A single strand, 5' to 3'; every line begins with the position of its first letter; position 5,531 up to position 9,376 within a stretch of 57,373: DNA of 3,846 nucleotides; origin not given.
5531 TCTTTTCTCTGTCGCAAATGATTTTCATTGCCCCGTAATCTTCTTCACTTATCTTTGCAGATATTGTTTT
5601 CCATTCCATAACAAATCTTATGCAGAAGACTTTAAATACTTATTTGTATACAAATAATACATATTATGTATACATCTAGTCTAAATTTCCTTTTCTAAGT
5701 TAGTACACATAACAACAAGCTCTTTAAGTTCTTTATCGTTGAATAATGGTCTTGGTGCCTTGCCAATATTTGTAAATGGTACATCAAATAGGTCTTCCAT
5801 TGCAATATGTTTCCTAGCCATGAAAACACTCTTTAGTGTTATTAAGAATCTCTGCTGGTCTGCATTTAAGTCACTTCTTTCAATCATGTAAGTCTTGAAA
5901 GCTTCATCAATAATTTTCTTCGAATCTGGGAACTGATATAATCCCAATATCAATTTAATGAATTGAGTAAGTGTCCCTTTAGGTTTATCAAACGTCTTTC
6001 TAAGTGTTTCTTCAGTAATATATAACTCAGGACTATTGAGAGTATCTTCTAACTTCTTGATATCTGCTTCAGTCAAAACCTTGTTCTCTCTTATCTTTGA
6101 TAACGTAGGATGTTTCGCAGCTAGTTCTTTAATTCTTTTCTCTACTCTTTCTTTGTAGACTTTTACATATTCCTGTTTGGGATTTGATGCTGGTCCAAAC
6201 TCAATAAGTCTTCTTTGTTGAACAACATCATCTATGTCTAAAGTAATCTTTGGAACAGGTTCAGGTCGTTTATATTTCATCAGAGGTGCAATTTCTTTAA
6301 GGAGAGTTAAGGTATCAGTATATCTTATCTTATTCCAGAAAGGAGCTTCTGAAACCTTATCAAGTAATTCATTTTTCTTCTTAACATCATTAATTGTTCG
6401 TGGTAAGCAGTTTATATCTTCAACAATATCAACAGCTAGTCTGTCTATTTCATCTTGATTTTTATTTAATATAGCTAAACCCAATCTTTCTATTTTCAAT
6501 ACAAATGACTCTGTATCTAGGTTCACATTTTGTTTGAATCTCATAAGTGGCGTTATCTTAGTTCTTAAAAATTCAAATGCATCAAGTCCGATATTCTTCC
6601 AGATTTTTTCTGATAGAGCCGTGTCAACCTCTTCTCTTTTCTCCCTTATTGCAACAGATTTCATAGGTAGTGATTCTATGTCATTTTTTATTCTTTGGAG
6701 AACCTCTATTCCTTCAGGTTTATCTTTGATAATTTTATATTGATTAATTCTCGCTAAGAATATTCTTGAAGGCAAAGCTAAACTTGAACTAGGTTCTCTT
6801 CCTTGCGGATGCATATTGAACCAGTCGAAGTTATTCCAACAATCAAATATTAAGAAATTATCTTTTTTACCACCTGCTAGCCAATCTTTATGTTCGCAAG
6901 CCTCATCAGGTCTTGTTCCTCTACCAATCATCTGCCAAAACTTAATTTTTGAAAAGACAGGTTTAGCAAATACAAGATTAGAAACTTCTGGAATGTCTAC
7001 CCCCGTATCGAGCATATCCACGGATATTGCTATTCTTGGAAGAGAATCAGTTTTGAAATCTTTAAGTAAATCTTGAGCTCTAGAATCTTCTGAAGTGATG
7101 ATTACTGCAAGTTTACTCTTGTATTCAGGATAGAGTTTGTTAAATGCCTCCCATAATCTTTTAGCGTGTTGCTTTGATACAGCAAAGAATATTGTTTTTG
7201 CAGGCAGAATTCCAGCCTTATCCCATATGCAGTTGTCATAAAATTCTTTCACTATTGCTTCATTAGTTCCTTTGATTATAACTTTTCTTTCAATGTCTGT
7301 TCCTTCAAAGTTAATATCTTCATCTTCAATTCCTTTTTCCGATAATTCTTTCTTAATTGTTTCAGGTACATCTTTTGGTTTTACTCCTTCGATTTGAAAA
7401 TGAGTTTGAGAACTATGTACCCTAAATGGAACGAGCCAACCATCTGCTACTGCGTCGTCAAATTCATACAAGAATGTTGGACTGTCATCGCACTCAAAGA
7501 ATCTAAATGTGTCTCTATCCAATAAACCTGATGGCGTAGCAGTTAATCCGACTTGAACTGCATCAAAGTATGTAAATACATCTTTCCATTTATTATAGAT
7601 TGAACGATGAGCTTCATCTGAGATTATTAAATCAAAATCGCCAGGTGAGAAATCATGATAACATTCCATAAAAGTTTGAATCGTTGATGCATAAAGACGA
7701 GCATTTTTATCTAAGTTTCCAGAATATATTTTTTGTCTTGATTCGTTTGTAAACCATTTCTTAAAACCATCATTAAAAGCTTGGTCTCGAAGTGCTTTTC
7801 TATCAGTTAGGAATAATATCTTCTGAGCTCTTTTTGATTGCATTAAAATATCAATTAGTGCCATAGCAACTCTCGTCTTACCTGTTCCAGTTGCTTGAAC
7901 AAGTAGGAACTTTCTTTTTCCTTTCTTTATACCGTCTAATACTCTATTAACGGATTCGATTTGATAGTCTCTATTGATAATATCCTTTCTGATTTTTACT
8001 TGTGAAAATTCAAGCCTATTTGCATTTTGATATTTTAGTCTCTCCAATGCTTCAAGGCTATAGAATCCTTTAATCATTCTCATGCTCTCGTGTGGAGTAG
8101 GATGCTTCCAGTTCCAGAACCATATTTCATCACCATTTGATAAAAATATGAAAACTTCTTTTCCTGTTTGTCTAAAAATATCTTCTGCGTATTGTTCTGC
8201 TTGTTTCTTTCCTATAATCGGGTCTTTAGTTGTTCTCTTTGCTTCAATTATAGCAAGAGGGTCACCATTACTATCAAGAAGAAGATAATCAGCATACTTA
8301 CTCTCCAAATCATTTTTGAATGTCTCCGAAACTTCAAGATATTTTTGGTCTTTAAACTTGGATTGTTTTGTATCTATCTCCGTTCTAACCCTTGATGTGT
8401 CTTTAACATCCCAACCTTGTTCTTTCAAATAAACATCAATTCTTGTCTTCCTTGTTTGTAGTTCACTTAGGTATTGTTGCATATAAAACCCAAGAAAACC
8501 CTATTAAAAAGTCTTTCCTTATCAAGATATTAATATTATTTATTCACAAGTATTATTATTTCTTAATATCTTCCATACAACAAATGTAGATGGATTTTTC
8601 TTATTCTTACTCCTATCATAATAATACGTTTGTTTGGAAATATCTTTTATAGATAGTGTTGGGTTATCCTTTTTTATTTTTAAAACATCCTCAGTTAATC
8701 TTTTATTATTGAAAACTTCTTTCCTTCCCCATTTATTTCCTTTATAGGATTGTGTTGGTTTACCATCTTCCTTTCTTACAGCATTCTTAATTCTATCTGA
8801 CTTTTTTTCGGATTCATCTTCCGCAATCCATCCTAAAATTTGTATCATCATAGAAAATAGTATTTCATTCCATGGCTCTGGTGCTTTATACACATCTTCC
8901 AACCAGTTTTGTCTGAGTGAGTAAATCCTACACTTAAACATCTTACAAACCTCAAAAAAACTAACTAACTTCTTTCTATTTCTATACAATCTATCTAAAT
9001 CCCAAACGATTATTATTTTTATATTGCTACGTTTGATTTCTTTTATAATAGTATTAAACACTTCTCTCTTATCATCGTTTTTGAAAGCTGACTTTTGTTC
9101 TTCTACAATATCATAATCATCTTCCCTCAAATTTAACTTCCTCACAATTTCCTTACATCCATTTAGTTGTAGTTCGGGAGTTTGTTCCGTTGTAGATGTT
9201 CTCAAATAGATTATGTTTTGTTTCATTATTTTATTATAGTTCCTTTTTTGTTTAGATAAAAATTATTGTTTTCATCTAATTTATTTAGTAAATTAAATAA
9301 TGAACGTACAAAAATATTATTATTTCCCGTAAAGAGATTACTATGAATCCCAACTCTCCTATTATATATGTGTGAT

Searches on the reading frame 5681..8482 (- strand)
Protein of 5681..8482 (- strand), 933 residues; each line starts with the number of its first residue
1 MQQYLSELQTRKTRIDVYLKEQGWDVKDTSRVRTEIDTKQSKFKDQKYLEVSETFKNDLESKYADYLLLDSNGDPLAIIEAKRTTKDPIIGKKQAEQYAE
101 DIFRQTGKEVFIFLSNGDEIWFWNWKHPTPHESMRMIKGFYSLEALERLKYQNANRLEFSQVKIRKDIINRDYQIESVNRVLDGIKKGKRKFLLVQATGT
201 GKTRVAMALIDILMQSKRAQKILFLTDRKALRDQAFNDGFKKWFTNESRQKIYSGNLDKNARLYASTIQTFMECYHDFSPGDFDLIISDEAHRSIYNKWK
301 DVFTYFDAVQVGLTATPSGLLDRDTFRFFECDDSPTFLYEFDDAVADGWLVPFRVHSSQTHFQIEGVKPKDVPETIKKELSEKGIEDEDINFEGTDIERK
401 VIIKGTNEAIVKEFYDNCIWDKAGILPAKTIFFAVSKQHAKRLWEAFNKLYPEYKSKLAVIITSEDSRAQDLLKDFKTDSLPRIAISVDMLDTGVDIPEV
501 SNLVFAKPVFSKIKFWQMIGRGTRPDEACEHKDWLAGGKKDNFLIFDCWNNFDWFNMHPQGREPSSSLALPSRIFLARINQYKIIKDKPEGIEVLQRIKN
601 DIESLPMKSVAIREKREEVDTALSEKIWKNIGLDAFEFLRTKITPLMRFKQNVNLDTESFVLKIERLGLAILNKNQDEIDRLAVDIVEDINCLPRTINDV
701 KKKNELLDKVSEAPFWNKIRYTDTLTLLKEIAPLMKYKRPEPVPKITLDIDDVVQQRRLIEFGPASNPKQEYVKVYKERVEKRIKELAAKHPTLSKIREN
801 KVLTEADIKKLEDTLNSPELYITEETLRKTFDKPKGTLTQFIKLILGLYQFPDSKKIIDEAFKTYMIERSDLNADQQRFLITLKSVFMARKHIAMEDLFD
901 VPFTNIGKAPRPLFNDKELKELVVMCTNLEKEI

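Call 15: search_protein_families(library=pfam, proteins=[window:5681-8482:-], max_evalue=0.001)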
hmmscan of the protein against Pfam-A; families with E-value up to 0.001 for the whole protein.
window:5681-8482:- (933 aa): 6 families
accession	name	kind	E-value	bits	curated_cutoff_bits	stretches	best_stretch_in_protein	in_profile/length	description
PF04851.21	ResIII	-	6.2e-39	134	22.5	1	170-318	4-163/164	Type III restriction enzyme, res subunit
PF08463.15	EcoEI_R_C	-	4.8e-20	72.7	24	1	776-923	3-155/163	EcoEI R protein C-terminal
PF18766.7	SWI2_SNF2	-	9.7e-20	71.6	26.7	1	173-380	1-215/221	SWI2/SNF2 ATPase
PF04313.20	HSDR_N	-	1.9e-10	41.4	25.1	1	4-124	1-191/198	Type I restriction enzyme R protein N terminus (HSDR_N)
PF00271.37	Helicase_C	-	1.3e-08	35.5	23.5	1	428-524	16-108/110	Helicase conserved C-terminal domain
PF00270.35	DEAD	-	3.5e-08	33.8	26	1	173-318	3-161/167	DEAD/DEAH box helicase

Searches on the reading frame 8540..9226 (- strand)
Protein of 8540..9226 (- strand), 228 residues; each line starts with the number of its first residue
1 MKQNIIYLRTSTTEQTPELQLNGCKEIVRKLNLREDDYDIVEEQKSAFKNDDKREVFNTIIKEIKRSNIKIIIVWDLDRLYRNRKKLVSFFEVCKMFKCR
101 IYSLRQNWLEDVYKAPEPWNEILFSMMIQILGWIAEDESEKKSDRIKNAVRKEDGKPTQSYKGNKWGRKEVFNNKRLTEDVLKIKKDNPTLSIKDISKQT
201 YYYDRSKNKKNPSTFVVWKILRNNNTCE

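Call 15: search_protein_families(library=pfam, proteins=[window:8540-9226:-], max_evalue=0.001)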
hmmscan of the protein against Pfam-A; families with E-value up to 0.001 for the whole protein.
window:8540-9226:- (228 aa): 1 family
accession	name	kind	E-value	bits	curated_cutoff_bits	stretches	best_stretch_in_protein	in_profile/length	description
PF00239.26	Resolvase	-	1.6e-22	80.6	23.3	1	5-152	2-138/145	Resolvase, N terminal domain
